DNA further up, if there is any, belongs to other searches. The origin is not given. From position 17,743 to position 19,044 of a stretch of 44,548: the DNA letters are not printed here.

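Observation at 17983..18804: Complete intein-like Hint domain without a +1 nucleophile inside the giant surface protein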

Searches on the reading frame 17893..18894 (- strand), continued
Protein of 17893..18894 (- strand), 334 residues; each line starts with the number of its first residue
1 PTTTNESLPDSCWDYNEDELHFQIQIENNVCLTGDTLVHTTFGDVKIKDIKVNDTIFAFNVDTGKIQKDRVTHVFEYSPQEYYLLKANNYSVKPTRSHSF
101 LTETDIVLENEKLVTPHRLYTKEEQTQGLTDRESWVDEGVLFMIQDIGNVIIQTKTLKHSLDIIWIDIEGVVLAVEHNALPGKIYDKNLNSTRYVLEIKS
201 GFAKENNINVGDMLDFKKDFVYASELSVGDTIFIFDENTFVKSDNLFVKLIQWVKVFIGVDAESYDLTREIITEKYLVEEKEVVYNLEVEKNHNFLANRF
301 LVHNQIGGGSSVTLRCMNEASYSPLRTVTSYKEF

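Call 65: fold_search(model_id=the predicted structure, library=pdb)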
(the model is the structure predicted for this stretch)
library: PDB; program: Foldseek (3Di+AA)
matches with E <= 10: 159; with E <= 0.001: 3
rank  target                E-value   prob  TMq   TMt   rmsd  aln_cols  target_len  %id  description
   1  3m7a_A                2.7e-08  1.00  0.35  0.70   2.4       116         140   24  Crystal structure of Saro_0823 (YP_496102.1) a protein of unknown function from NOVOSPHINGOBIUM AROMATICIVORANS DSM 12 (released 2010-04-21)
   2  3pjy_B                3.6e-08  1.00  0.35  0.75   2.6       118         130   22  Crystal structure of a putative transcription regulator (R01717) from Sinorhizobium meliloti 1021 at 1.55 A resolution (released 2010-12-22)
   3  3pjy_A                6.3e-08  1.00  0.35  0.75   2.6       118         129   22  Crystal structure of a putative transcription regulator (R01717) from Sinorhizobium meliloti 1021 at 1.55 A resolution (released 2010-12-22)
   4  5h3k                  3.2e-02  1.00  0.26  0.15   4.3       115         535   10  Crystal structure of a hypothetical protein from Synechocystis (released 2017-10-25)
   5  3ziw_A                7.1e-02  0.63  0.20  0.20  10.0       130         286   15  Clostridium perfringens enterotoxin, D48A mutation and N-terminal 37 residues deleted (released 2014-01-29)
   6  2xh6_B                2.4e-01  0.28  0.18  0.19  10.7       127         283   13  Clostridium perfringens enterotoxin (released 2011-04-27)
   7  9i0y_a                2.7e-01  0.84  0.19  0.45   7.9        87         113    9  Recombinant Ena2A fibers (released 2025-03-12)
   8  9i0y_0                2.7e-01  0.84  0.19  0.45   7.9        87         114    9  Recombinant Ena2A fibers (released 2025-03-12)
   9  2xh6_A                3.0e-01  0.30  0.18  0.19   9.9       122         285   15  Clostridium perfringens enterotoxin (released 2011-04-27)
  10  9bei_B                3.6e-01  0.33  0.16  0.34   9.0        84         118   18  Cryo-EM structure of synthetic claudin-4 complex with Clostridium perfringens enterotoxin C-terminal domain, sFab COP- (released 2024-04-24)
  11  5b2g_B                3.8e-01  0.41  0.21  0.43   9.3       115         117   14  Crystal structure of human claudin-4 in complex with C-terminal fragment of Clostridium perfringens enterotoxin (released 2016-10-05)
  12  4q0y_B                5.3e-01  0.06  0.09  0.17  21.0       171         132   10  Crystal structure of a thioesterase-like protein (CLOSPO_01618) from Clostridium sporogenes ATCC 15579 at 1.70 A resol (released 2014-06-18)
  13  3jqw_C                6.2e-01  0.13  0.15  0.30  13.0       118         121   10  Crystal structure of Clostridium histolyticum colH collagenase collagen-binding domain 3 at 2 Angstrom resolution in p (released 2010-09-29)
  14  8u5f_H                6.6e-01  0.25  0.16  0.16   9.8        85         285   15  Crystal Structure of Trypsinized Clostridium perfringens Enterotoxin (released 2023-09-27)
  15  5b2g_F                8.2e-01  0.23  0.16  0.32   4.4        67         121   16  Crystal structure of human claudin-4 in complex with C-terminal fragment of Clostridium perfringens enterotoxin (released 2016-10-05)
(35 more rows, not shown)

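Call 71: search_protein_families(library=pfam, proteins=[P0111, P0151, P0140, P0035, P0083, P0034, P0017], max_evalue=0.01)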
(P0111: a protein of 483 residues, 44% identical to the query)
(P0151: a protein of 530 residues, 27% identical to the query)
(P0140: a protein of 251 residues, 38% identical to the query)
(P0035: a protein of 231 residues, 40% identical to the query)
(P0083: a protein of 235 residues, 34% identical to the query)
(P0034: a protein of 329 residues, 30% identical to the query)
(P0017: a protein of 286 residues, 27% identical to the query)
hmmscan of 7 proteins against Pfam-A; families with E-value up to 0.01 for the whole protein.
P0111 (483 aa): 3 families
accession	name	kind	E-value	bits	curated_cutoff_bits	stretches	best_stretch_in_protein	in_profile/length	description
PF02643.20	DUF192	-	8.3e-34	116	27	1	370-474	2-95/96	Uncharacterized ACR, COG1430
PF04055.27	Radical_SAM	-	1.7e-17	64.5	29.5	1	104-264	1-156/166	Radical SAM superfamily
PF21016.3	RlmN_N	-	1.7e-14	53.8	24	1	5-61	4-60/60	Ribosomal RNA large subunit methyltransferase N-terminal domain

P0151 (530 aa): 3 families
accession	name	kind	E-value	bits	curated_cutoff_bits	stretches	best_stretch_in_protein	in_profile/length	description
PF02643.20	DUF192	-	1.3e-77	256.4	27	4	163-265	2-96/96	Uncharacterized ACR, COG1430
PF08922.17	DUF1905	-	7.7e-05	23.2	24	0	224-265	39-79/81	Domain of unknown function (DUF1905)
PF04014.23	MazE_antitoxin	-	0.00018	21.8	24.7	0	127-149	17-38/48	Antidote-toxin recognition MazE, bacterial antitoxin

P0140 (251 aa): 1 family
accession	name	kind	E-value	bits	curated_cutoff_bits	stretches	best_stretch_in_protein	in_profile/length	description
PF02643.20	DUF192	-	1.5e-30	105.6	27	1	142-247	1-96/96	Uncharacterized ACR, COG1430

P0035 (231 aa): 1 family
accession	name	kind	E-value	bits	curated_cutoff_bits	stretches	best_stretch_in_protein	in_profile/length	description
PF02643.20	DUF192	-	8.8e-26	90.3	27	1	122-225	2-95/96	Uncharacterized ACR, COG1430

P0083 (235 aa): 1 family
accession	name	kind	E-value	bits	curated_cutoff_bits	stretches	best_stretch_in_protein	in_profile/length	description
PF02643.20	DUF192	-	4.1e-24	85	27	1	124-228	1-95/96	Uncharacterized ACR, COG1430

P0034 (329 aa): 3 families
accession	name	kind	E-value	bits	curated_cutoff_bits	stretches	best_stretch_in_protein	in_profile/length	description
PF02643.20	DUF192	-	8.6e-59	196.1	27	2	220-322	1-94/96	Uncharacterized ACR, COG1430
PF08922.17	DUF1905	-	0.00066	20.2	24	0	129-161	47-78/81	Domain of unknown function (DUF1905)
PF13426.13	PAS_9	-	0.0098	16.6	27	0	221-291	12-88/103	PAS domain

P0017 (286 aa): 4 families
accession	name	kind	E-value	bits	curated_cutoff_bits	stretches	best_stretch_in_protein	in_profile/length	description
PF02643.20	DUF192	-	6.4e-60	199.7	27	2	169-271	1-95/96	Uncharacterized ACR, COG1430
PF04014.23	MazE_antitoxin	-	4.2e-05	23.8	24.7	0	135-149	16-30/48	Antidote-toxin recognition MazE, bacterial antitoxin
PF01568.27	Molydop_binding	-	0.00014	22.3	26.8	0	232-270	13-50/110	Molydopterin dinucleotide binding domain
PF08922.17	DUF1905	-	0.0029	18.1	24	0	119-149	48-79/81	Domain of unknown function (DUF1905)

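Call 76: search_protein_families(library=pfam, proteins=[P0013, P0037, P0093, P0084, P0106], max_evalue=0.001)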
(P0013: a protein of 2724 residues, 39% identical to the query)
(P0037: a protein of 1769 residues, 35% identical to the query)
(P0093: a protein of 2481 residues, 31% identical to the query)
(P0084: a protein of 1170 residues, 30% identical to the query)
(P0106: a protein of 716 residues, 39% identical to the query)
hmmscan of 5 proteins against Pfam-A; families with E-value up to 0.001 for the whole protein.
P0013 (2724 aa): 9 families
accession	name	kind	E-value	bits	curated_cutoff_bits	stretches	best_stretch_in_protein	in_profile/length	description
PF14890.11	Intein_splicing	-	8.4e-64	214.5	35.8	4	267-593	11-155/155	Intein splicing domain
PF07733.18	DNA_pol3_alpha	-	1.5e-63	215.3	23.9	1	672-928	3-260/260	Bacterial DNA polymerase III alpha NTPase domain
PF07591.16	PT-HINT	-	2.1e-42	145.1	27.7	4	1737-1813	10-89/137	Pretoxin HINT domain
PF02811.25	PHP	-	2.5e-39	135.7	26.4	1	3-170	1-162/164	PHP domain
PF03167.25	UDG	-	2.9e-28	99.1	24.3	1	2567-2709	3-132/141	Uracil DNA glycosylase superfamily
PF17657.6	DNA_pol3_finger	-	4.8e-28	98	22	1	932-1051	5-124/166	Bacterial DNA polymerase III alpha subunit finger domain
PF01079.26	Hint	-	2.1e-13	50.8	29.7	0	262-359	24-129/213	Hint module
PF08517.17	AXH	-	4.6e-08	34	33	0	1719-1800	3-87/116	Ataxin-1 and HBP1 module (AXH)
PF14579.12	HHH_6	-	2.9e-07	31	25.6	1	1557-1623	3-73/90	Helix-hairpin-helix motif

P0037 (1769 aa): 4 families
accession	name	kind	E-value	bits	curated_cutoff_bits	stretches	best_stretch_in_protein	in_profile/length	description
PF14890.11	Intein_splicing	-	3.3e-56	189.8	35.8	3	1383-1704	9-155/155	Intein splicing domain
PF01079.26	Hint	-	8.6e-15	55.3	29.7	1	1383-1448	27-92/213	Hint module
PF01936.24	NYN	-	6.8e-13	49.8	24.2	1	1455-1600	1-136/145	NYN domain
PF07591.16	PT-HINT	-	1e-10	42.4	27.7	0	446-513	10-81/137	Pretoxin HINT domain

P0093 (2481 aa): 5 families
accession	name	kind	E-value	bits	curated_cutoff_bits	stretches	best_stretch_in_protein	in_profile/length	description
PF14890.11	Intein_splicing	-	5.1e-59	199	35.8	3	1064-1369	10-155/155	Intein splicing domain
PF01079.26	Hint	-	1.7e-15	57.7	29.7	1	1057-1123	21-89/213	Hint module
PF13884.11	Peptidase_S74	-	5.8e-11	43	22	1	2206-2259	1-54/58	Chaperone of endosialidase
PF07591.16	PT-HINT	-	1.1e-08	35.8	27.7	0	1619-1687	9-81/137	Pretoxin HINT domain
PF14313.11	Soyouz_module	-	2.3e-06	27.7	22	0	1087-1116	6-35/58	N-terminal region of Paramyxovirinae phosphoprotein (P)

P0084 (1170 aa): 8 families
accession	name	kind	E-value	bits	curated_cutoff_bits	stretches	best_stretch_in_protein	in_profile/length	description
PF14890.11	Intein_splicing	-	1.7e-32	112.8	35.8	2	169-497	5-155/155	Intein splicing domain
PF07591.16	PT-HINT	-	9.6e-12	45.8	27.7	2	557-651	8-105/137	Pretoxin HINT domain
PF01079.26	Hint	-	1e-11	45.3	29.7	1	542-621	12-96/213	Hint module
PF17289.8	Terminase_6C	-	4e-07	30.6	22.6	1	1007-1157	2-154/155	Terminase RNaseH-like domain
PF03237.21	Terminase_6N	-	1.6e-06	28.4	22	1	63-113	2-55/215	Terminase large subunit, T4likevirus-type, N-terminal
PF05204.19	Hom_end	-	0.00014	22.4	21.1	1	748-805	3-59/110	Homing endonuclease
PF13403.11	Hint_2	-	0.00025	21.9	28.4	0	159-191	2-34/147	Hint domain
PF14623.11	Vint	-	0.00036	20.8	27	0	542-615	1-68/166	Hint-domain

P0106 (716 aa): 5 families
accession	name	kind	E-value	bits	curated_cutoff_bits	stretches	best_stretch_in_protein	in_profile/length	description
PF14890.11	Intein_splicing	-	3.9e-13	49.9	35.8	1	205-431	7-155/155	Intein splicing domain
PF01079.26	Hint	-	3.2e-07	30.6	29.7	1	192-292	12-118/213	Hint module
PF07591.16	PT-HINT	-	9.2e-05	23.1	27.7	0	199-287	1-94/137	Pretoxin HINT domain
PF13403.11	Hint_2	-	0.00029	21.7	28.4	1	193-225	2-34/147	Hint domain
PF22530.2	Terminase-T7_RNaseH-like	-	0.00063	20.4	27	0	559-658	2-99/108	Terminase Bacteriophage T7, Ribonuclease H-like domain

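Call 81: list_cluster_members(proteins=[P0002, P0003, P0007, P0016, P0098, P0077, P0059, P0147, P0006, P0012])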
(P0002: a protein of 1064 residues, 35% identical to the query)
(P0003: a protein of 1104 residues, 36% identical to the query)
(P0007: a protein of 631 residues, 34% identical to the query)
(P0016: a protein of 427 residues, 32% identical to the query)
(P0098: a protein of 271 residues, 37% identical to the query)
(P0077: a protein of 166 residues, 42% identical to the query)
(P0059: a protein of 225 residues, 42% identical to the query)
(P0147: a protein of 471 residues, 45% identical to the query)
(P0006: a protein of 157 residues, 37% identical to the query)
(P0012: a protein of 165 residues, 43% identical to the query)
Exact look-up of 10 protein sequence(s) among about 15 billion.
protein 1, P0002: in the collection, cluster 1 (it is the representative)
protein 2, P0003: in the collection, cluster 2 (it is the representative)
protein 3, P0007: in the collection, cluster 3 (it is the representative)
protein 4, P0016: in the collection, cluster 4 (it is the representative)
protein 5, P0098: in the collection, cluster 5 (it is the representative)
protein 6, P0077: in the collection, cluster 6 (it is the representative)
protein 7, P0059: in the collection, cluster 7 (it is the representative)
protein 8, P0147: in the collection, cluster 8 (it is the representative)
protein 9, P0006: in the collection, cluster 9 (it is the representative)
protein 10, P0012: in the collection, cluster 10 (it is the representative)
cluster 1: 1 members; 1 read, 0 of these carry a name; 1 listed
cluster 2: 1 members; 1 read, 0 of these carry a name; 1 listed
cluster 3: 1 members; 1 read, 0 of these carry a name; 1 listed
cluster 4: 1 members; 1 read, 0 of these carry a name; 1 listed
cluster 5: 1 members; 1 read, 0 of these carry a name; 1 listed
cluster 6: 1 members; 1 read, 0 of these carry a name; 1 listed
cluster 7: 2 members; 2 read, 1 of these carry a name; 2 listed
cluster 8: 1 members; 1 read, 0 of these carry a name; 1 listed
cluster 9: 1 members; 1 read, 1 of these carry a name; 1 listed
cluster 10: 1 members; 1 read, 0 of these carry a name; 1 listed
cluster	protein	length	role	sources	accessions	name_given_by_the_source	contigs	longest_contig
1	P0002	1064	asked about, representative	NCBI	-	-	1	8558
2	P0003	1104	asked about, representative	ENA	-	-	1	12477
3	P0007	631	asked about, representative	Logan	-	-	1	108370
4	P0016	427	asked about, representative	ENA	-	-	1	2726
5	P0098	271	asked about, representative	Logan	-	-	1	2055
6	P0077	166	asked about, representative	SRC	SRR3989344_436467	-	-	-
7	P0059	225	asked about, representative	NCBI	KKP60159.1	MAG: YD repeat protein, partial [Candidatus Roizmanbacteria bacterium GW2011_GWC2_34_23]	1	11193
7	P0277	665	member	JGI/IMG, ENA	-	-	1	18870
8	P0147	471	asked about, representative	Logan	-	-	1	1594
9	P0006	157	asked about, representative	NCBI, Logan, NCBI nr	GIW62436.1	MAG: hypothetical protein KatS3mg090_0262 [Patescibacteria group bacterium]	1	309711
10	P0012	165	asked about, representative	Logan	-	-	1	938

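Call 82: find_related_loci(query=window:17983-18804:-, collection=viral_contigs, flank=3000)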
Query window:17983-18804:- (274 aa) in viral_contigs; peptide patterns used: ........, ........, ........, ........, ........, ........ (x = any residue, [..] = any of these).
37 stretches matched a pattern; 5 encode a relative of the query (tblastn E <= 1e-3); 5 distinct loci.
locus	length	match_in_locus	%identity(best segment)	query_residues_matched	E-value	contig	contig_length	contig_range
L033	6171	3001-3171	47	219-274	2e-7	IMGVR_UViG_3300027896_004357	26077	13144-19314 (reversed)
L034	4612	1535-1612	69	1-26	2e-6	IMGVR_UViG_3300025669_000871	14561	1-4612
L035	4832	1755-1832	69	1-26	2e-6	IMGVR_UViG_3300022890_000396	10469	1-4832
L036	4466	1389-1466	69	1-26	2e-6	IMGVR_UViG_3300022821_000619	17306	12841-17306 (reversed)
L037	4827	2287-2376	60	1-30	7e-6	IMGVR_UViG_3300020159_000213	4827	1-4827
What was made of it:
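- Tried and rejected: The five viral loci matched only the intein N- or C-terminal blocks (call 82).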
